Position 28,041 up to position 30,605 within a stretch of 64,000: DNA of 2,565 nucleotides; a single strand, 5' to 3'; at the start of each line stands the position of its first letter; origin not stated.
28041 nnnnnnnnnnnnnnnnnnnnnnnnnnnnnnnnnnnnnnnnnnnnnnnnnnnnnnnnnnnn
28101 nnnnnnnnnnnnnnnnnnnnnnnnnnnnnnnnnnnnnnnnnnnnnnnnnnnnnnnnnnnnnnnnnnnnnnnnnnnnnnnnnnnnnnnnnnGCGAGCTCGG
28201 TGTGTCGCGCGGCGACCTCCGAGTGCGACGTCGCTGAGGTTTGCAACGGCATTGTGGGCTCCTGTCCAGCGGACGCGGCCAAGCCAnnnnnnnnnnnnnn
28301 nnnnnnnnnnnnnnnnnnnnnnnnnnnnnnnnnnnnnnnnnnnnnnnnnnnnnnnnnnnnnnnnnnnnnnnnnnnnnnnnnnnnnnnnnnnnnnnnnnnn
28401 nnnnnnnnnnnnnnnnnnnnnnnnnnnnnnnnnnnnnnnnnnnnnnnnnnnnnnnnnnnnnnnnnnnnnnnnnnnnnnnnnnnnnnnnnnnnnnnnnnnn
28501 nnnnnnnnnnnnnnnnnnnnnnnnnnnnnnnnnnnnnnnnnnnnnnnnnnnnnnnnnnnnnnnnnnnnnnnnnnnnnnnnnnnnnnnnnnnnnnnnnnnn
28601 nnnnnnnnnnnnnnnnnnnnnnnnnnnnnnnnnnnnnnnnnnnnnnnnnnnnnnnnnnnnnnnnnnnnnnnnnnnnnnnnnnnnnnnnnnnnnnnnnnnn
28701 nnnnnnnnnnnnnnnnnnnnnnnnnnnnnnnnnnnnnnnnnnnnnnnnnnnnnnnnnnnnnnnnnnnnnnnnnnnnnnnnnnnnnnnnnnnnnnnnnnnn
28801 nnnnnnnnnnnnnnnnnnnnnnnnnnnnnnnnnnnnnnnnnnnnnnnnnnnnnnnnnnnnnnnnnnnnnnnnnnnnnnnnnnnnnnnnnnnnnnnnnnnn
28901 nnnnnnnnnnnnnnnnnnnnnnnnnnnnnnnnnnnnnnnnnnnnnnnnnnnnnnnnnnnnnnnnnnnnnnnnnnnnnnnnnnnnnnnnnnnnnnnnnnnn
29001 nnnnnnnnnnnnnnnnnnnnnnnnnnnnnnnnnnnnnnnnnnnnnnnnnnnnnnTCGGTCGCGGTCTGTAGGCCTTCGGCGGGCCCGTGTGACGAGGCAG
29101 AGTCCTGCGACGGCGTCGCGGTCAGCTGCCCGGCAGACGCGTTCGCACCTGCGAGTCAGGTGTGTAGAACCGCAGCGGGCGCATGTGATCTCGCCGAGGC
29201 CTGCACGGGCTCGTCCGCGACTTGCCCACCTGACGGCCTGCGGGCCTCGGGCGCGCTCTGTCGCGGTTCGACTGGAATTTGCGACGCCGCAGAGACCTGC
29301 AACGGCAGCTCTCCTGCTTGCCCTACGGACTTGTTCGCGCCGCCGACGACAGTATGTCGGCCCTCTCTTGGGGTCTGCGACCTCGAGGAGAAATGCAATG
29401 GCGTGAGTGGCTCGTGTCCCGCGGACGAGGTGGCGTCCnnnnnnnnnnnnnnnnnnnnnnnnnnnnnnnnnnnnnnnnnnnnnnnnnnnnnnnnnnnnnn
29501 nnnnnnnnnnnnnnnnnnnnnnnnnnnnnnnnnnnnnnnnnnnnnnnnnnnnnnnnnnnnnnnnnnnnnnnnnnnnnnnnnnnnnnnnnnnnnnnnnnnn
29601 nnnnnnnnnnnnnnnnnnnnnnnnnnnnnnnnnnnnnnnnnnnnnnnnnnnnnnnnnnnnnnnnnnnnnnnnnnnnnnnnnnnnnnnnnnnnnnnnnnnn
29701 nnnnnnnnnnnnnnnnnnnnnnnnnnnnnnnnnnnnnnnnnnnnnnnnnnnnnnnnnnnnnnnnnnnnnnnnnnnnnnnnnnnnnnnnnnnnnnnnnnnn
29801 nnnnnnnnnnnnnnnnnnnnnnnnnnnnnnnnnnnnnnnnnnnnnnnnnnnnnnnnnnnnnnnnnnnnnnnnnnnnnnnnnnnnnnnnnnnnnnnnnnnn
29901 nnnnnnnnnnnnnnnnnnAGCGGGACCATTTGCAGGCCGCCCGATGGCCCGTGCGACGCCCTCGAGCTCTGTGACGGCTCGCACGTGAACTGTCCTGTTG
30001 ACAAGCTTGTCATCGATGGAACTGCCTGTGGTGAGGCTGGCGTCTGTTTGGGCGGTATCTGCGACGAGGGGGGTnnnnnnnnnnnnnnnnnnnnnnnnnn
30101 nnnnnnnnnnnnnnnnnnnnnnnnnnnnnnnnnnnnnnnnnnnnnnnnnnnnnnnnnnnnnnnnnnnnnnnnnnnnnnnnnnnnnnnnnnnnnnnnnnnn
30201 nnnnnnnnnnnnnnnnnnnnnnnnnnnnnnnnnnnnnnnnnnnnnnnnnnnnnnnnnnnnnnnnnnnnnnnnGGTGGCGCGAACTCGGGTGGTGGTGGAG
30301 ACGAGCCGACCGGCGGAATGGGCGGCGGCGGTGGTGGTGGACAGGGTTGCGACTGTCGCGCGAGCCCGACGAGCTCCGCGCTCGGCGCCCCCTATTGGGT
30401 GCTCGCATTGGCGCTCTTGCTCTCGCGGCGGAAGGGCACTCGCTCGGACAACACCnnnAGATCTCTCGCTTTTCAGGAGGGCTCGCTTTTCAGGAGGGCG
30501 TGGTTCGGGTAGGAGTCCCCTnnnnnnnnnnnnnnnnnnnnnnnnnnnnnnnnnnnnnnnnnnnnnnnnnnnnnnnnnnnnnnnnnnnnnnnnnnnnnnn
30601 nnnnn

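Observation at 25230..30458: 1742-aa lipoprotein with about 20 tandem Cys-rich repeats, a long Gly-rich spacer and a MYXO-CTERM tail, divergent from the T6SS island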

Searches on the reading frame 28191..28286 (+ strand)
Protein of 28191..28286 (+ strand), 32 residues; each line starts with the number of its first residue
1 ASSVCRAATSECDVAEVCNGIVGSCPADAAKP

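Call 12: search_solved_structures(query=A1, max_evalue=1, show_alignments=4)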
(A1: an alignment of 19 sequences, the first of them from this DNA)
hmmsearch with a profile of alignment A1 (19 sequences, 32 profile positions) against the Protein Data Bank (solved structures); distinct sequences matched with E-value up to 1: 17.
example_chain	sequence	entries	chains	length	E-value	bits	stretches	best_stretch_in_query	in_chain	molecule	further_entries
2dw0_A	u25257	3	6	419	3e-10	42.9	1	1-30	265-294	Catrocollastatin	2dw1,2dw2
3dsl_A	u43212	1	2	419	3e-10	42.9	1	1-30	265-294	Zinc metalloproteinase-disintegrin bothropasin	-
3hdb_A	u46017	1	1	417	3.7e-10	42.6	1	1-30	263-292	AAHIV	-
2e3x_A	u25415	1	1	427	1.7e-07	34.1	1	1-30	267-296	Coagulation factor X-activating enzyme heavy chain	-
3k7l_A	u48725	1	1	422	1.7e-06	30.9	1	5-30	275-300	Atragin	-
9clp_A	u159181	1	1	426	3.7e-06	29.8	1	1-26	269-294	Zinc metalloproteinase-disintegrin-like ecarin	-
3k7n_A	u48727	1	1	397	1.3e-05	28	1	3-30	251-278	K-like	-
8hpy_A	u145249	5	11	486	2.2e-05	27.3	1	2-25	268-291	Disintegrin and metalloproteinase domain-containing protein 22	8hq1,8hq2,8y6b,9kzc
5y31_A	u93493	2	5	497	2.3e-05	27.3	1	2-25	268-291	Disintegrin and metalloproteinase domain-containing protein 22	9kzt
5y2z_A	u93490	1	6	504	2.3e-05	27.3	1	2-25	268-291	Disintegrin and metalloproteinase domain-containing protein 22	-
3g5c_A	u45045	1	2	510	2.3e-05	27.3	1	2-25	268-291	ADAM 22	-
3c05_B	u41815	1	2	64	7.9e-05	25.6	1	2-26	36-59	Disintegrin acostatin-beta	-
1l3x_A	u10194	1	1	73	9.7e-05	25.3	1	2-26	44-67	platelet aggregation inhibitor disintegrin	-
8s9e_A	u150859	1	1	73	0.00039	23.4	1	2-26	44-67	Disintegrin jarastatin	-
1ro3_A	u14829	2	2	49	0.097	15.7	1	2-26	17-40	Disintegrin echistatin | Metalloproteinase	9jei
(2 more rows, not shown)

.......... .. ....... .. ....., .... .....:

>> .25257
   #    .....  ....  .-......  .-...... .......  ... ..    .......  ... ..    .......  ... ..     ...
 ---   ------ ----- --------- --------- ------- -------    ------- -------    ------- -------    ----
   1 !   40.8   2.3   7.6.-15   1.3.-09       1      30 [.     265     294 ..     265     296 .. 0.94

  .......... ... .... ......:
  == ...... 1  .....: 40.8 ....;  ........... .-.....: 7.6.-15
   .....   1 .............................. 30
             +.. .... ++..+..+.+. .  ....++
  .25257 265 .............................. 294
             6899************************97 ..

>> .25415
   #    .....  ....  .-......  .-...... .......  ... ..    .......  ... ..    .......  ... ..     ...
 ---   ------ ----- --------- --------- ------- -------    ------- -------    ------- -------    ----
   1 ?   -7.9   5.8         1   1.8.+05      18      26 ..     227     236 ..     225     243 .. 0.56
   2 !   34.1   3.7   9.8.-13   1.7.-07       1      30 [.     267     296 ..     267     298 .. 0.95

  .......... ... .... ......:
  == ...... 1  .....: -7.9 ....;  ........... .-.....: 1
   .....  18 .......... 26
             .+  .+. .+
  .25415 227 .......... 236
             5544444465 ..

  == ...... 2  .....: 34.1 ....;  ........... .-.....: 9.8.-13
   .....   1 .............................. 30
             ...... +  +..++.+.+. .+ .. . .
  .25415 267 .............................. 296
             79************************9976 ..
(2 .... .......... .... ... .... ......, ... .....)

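Call 31: search_protein_representatives(alignment_id=A1)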
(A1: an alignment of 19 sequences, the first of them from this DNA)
Query: 19 sequences, 32 profile positions. Proteins with E-value up to 0.001 (for the whole library): 7341; up to 1e-10: 4055; up to 1e-30: 1695. The best 150 are listed.
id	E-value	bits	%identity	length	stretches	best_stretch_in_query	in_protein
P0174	0.0e+00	987.3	-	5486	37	2-31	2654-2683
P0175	3.0e-281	922.7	-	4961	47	1-31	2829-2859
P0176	1.7e-271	891.5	-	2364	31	1-29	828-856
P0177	8.6e-263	863.6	-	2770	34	1-32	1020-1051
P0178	1.7e-253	833.9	-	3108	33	1-32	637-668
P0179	2.5e-246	811.0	-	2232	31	2-30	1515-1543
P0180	4.6e-231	762.1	-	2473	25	1-30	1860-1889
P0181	1.5e-227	750.9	-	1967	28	1-30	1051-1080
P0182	3.1e-226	746.7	-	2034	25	1-31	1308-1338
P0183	3.6e-223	736.9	-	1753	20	1-31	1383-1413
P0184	1.1e-222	735.3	-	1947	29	1-30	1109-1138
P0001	1.5e-218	722.1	-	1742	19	1-31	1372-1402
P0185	1.3e-216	715.9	-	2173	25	1-31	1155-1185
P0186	7.7e-213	703.8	-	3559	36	2-29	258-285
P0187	2.0e-210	696.1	-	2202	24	1-31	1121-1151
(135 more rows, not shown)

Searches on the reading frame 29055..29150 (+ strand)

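Call 26: search_protein_families(library=pfam, proteins=[window:29055-29150:+], max_evalue=10)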
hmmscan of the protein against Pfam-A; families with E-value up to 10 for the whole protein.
window:29055-29150:+ (32 aa): 1 family
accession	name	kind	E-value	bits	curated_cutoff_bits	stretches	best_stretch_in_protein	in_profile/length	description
PF00200.28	Disintegrin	-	6.6e-05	24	35.1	1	3-28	50-75/75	Disintegrin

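Call 74: search_protein_families(library=ncbifam, proteins=[window:29055-29150:+], max_evalue=10)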
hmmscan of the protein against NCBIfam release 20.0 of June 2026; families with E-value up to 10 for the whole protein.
window:29055-29150:+ (32 aa): 0 families

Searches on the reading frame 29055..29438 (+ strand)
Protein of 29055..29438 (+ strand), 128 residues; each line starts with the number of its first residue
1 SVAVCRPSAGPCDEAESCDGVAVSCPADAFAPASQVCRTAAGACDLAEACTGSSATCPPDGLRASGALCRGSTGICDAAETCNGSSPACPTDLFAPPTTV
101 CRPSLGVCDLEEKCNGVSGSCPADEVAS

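Call 42: predict_structure(alignment_id=A4)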
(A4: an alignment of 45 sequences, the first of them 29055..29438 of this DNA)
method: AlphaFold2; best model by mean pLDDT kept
length: 128 residues; sequences in the alignment: 45
mean_pLDDT: 96.9   pTM: 0.75
mean pLDDT of the five models: 96.9, 96.3, 96.0, 95.6, 95.0
residues with pLDDT >= 90: 126; 70-90: 2; 50-70: 0; < 50: 0
segments of 3 or more residues with pLDDT < 50: none
pLDDT, mean of each block of 10 residues (from residue 1): 93 96 95 98 98 98 98 97 98 97 98 97 96
secondary structure, 60 per line:
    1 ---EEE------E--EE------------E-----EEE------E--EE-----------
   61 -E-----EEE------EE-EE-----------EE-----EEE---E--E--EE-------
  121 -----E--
elements in order: E4-6 E36-38 E68-70 E100-102

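Call 45: fold_search(model_id=the predicted structure, library=pdb)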
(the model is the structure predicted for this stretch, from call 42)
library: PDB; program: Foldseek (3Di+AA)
matches with E <= 10: 48; with E <= 0.001: 0
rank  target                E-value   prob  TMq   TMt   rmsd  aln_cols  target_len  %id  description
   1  2dw0_A                7.8e-03  1.00  0.35  0.12   5.9        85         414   27  Crystal structure of VAP2 from Crotalus atrox venom (Form 2-1 crystal) (released 2007-07-10)
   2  2dw1_A                8.8e-03  1.00  0.37  0.12   3.8        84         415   28  Crystal structure of VAP2 from Crotalus atrox venom (Form 2-2 crystal) (released 2007-07-10)
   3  2e3x_A                1.6e-02  1.00  0.35  0.12   2.9        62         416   40  Crystal structure of Russell's viper venom metalloproteinase (released 2007-12-11)
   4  3hdb_A                2.2e-02  1.00  0.27  0.09   0.8        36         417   47  Crystal structure of AaHIV, A metalloproteinase from venom of Agkistrodon Acutus (released 2009-08-11)
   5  2erq_B                2.8e-02  1.00  0.35  0.12   4.2        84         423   25  Crystal structure of vascular apoptosis-inducing protein-1(tetragonal crystal form) (released 2006-06-20)
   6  3dsl_A                3.0e-02  1.00  0.29  0.09   1.4        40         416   42  The Three-dimensional Structure of Bothropasin, the Main Hemorrhagic Factor from Bothrops jararaca venom. (released 2008-10-21)
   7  5y2z_E                3.0e-02  1.00  0.35  0.11   5.0        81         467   26  Crystal structure of human LGI1 EPTP-ADAM22 complex (released 2018-05-02)
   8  3k7n_A                3.2e-02  1.00  0.38  0.13   1.8        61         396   38  Structures of two elapid snake venom metalloproteases with distinct activities highlight the disulfide patterns in the (released 2010-03-02)
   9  2ero_A                3.8e-02  1.00  0.39  0.13   3.8        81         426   27  Crystal structure of vascular apoptosis-inducing protein-1(orthorhombic crystal form) (released 2006-06-20)
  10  8hpy_A                4.1e-02  1.00  0.37  0.11   4.9        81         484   25  Crystal structure of human LGI1-ADAM22 complex (released 2023-12-13)
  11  5y2z_I                5.2e-02  1.00  0.35  0.10   4.9        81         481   26  Crystal structure of human LGI1 EPTP-ADAM22 complex (released 2018-05-02)
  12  9clp_A                5.2e-02  0.99  0.36  0.12   6.0        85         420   26  Structure of ecarin from the venom of Kenyan saw-scaled viper in complex with the Fab of neutralizing antibody H11 (released 2024-09-11)
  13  2erq_A                5.5e-02  0.99  0.33  0.11   4.6        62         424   35  Crystal structure of vascular apoptosis-inducing protein-1(tetragonal crystal form) (released 2006-06-20)
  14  3k7l                  5.9e-02  1.00  0.39  0.13   1.8        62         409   31  Structures of two elapid snake venom metalloproteases with distinct activities highlight the disulfide patterns in the D (released 2010-03-02)
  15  3dsl_B                7.1e-02  1.00  0.37  0.12   2.2        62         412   34  The Three-dimensional Structure of Bothropasin, the Main Hemorrhagic Factor from Bothrops jararaca venom. (released 2008-10-21)
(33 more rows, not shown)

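Call 74: search_protein_families(library=ncbifam, proteins=[window:29055-29438:+], max_evalue=10)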
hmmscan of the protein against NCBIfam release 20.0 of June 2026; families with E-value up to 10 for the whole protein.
window:29055-29438:+ (128 aa): 0 families

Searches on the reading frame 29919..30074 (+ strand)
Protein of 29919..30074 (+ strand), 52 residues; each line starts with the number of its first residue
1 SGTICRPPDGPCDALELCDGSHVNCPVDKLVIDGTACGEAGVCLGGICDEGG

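Call 26: search_protein_families(library=pfam, proteins=[window:29919-30074:+], max_evalue=10)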
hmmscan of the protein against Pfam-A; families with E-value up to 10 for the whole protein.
window:29919-30074:+ (52 aa): 3 families
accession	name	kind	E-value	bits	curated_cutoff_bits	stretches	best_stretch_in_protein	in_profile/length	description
PF00200.28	Disintegrin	-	6.6e-05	24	35.1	1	1-28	48-75/75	Disintegrin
PF17771.6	ADAMTS_CR_2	-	0.0088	16.9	27.3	1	5-48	22-68/69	ADAMTS cysteine-rich domain 2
PF25379.1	Adt-1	-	1.2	10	31.8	1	31-49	52-70/76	Adt-1-like domain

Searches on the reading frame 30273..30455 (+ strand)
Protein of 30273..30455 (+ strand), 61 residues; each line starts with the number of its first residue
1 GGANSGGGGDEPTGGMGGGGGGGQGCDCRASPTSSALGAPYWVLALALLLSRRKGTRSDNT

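Call 13: search_protein_families(library=ncbifam, proteins=[window:30273-30455:+], max_evalue=10)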
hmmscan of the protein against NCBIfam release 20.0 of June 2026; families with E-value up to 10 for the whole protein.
seq(61 aa): 2 families
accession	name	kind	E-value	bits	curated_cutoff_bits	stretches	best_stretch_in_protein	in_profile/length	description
TIGR03901.2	MYXO-CTERM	domain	0.0004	20.7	20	1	23-53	2-31/34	MYXO-CTERM sorting domain-containing protein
NF045638.1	Mrt_dep_phytase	exception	0.17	10.6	440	1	4-54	379-429/430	myxosortase-dependent phytase-like phosphatase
